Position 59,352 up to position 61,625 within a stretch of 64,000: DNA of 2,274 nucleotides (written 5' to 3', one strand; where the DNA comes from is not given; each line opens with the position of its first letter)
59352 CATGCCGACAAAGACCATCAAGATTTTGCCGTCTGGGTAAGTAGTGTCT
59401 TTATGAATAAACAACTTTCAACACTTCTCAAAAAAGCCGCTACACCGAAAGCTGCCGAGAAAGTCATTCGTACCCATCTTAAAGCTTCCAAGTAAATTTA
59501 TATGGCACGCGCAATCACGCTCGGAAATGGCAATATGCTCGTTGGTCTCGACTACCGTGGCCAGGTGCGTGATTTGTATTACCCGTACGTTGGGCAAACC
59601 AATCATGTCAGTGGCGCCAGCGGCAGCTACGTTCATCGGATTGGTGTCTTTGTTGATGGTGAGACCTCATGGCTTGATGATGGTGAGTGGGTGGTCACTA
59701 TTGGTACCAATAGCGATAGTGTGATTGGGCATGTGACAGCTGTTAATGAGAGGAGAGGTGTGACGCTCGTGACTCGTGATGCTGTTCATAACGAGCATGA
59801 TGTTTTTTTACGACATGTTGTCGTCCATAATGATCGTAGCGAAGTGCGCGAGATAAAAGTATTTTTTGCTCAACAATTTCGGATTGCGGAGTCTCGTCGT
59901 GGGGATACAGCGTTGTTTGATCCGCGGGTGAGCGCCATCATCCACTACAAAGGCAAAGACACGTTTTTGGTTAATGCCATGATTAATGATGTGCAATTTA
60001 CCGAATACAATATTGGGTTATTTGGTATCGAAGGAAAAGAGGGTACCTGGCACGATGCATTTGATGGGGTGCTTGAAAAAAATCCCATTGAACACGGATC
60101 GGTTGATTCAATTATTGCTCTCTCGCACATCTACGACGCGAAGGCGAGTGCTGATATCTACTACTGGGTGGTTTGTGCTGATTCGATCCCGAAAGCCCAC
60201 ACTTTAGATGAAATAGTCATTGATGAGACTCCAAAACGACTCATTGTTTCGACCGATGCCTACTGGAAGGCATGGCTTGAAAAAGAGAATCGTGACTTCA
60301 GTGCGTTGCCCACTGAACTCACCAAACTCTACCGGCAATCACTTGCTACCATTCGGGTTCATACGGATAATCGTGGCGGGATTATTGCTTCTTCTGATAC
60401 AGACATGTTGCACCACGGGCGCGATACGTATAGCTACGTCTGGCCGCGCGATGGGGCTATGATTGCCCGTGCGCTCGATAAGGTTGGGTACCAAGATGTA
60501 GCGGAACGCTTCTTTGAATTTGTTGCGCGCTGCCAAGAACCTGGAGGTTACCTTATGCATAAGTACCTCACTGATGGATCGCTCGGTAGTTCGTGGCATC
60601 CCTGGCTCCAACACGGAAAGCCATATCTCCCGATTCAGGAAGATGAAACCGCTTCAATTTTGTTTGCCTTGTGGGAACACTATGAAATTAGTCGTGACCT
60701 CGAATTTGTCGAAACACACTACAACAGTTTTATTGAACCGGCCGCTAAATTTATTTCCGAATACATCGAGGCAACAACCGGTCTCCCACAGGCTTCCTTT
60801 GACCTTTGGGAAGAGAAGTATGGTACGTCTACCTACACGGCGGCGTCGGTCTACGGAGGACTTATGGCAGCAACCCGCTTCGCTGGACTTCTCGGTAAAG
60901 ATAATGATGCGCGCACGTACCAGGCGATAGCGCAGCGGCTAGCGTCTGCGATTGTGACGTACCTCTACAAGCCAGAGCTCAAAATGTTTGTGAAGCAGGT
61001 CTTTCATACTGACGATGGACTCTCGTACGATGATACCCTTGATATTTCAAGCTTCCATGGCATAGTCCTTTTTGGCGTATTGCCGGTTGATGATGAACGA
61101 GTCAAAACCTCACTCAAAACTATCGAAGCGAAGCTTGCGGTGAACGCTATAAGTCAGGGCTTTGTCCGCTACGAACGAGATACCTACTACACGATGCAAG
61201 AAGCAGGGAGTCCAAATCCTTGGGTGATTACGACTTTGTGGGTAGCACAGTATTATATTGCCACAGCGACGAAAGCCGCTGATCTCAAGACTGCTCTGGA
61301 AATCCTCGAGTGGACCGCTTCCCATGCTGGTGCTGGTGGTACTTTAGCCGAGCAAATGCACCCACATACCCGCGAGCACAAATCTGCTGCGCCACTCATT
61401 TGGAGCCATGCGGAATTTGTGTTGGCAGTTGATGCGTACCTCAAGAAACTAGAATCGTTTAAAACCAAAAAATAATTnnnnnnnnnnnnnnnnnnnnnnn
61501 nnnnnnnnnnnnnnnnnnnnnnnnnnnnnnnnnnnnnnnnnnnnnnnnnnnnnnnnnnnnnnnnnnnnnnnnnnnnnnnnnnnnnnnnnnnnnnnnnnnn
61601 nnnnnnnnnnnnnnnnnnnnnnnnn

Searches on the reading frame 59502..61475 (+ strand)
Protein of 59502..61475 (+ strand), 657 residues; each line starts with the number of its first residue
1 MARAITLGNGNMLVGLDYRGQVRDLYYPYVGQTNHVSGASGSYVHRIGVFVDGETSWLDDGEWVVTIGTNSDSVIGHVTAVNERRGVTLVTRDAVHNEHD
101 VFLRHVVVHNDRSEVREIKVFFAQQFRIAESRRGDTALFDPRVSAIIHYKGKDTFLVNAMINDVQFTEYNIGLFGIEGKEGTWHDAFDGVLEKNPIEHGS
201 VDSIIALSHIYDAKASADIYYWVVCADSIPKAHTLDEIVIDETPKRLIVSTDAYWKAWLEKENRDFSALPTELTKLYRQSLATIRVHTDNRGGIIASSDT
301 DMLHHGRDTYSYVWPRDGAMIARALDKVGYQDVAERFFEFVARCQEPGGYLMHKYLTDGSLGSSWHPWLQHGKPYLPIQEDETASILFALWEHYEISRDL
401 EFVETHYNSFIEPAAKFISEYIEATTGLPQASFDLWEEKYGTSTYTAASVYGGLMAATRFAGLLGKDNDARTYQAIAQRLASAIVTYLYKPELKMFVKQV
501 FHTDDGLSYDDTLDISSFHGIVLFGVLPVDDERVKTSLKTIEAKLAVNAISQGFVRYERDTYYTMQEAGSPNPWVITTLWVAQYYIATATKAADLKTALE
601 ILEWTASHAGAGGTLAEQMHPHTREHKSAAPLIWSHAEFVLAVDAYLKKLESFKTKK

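Call 70: search_protein_families(library=pfam, proteins=[window:59502-61475:+], max_evalue=0.00001)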
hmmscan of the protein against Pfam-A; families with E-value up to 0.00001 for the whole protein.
window:59502-61475:+ (657 aa): 2 families
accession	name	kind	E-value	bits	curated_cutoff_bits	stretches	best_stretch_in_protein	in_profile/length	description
PF00723.27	Glyco_hydro_15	-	1.7e-32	113.4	22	1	276-642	6-425/427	Glycosyl hydrolases family 15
PF22422.2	MGH1-like_GH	-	6e-07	29.8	27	0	446-503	175-232/356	Mannosylglycerate hydrolase MGH1-like glycoside hydrolase domain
